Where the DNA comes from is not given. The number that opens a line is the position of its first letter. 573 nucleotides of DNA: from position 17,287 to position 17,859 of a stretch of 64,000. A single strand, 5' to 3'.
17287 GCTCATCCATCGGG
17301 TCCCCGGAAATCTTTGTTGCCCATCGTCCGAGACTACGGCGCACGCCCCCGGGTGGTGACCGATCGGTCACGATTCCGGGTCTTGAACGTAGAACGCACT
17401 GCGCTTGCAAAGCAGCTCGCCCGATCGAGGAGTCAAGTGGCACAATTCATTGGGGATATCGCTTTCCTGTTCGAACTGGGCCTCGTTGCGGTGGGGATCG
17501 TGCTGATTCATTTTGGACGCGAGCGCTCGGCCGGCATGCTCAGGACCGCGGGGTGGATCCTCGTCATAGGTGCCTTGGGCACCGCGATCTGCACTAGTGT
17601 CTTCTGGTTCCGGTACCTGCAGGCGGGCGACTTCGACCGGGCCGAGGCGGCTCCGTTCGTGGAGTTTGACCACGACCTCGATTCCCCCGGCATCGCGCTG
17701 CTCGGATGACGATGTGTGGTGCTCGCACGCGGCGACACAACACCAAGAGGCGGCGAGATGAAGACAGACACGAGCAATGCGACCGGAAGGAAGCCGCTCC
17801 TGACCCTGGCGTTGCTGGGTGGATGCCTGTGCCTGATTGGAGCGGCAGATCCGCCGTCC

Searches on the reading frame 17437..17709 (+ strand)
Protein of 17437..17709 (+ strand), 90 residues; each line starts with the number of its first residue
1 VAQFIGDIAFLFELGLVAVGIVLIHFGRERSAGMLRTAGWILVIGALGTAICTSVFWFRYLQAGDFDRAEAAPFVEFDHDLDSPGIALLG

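Call 9: search_protein_families(library=pfam, proteins=[window:17437-17709:+])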
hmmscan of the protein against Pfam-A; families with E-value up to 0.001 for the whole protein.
window:17437-17709:+ (90 aa): 0 families

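Call 34: search_protein_families(library=ncbifam, proteins=[window:17437-17709:+], max_evalue=0.01)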
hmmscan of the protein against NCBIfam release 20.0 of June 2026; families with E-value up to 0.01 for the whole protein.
window:17437-17709:+ (90 aa): 0 families

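Call 64: find_encoding_contigs(protein=window:17437-17709:+, flank=3000, max_places=10)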
Protein window:17437-17709:+ (90 aa): 4 contigs read that carry it; 4 places shown.
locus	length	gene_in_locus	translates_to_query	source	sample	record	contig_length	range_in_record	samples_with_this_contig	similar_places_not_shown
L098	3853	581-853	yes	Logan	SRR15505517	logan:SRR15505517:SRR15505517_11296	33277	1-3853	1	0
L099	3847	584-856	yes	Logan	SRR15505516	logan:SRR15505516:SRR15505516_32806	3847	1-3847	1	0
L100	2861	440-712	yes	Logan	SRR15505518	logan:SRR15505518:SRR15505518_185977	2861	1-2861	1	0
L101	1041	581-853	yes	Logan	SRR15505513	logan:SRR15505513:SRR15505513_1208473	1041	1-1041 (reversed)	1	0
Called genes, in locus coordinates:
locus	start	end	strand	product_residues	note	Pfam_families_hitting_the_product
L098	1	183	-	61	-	?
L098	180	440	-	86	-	PF11666:DUF2933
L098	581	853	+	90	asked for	-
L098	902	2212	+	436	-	PF02321:OEP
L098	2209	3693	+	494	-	PF19335:HMBD (weak), PF25919:BSH_CusB, PF25973:BSH_CzcB, PF25869:3HB_CusB (faint), PF25954:Beta-barrel_RND_2, PF25967:RND-MFP_C (weak), PF25975:CzcB_C, PF25989:YknX_C (weak)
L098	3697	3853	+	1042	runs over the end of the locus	PF00873:ACR_tran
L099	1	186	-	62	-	?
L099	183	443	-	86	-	PF11666:DUF2933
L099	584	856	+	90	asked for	-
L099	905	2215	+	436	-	PF02321:OEP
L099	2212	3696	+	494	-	PF19335:HMBD (weak), PF25919:BSH_CusB, PF25973:BSH_CzcB, PF25869:3HB_CusB (faint), PF25954:Beta-barrel_RND_2, PF25967:RND-MFP_C (weak), PF25975:CzcB_C, PF25989:YknX_C (weak)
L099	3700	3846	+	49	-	?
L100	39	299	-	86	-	PF11666:DUF2933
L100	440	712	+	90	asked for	-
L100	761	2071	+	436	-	PF02321:OEP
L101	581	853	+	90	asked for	-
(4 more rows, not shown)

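Call 67: find_related_loci(query=window:17437-17709:+, collection=genome_contigs, flank=1500)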
Query window:17437-17709:+ (90 aa) in genome_contigs; peptide patterns used: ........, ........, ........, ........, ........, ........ (x = any residue, [..] = any of these).
371 stretches matched a pattern, but none encodes a relative of the query by tblastn (E <= 1e-3).
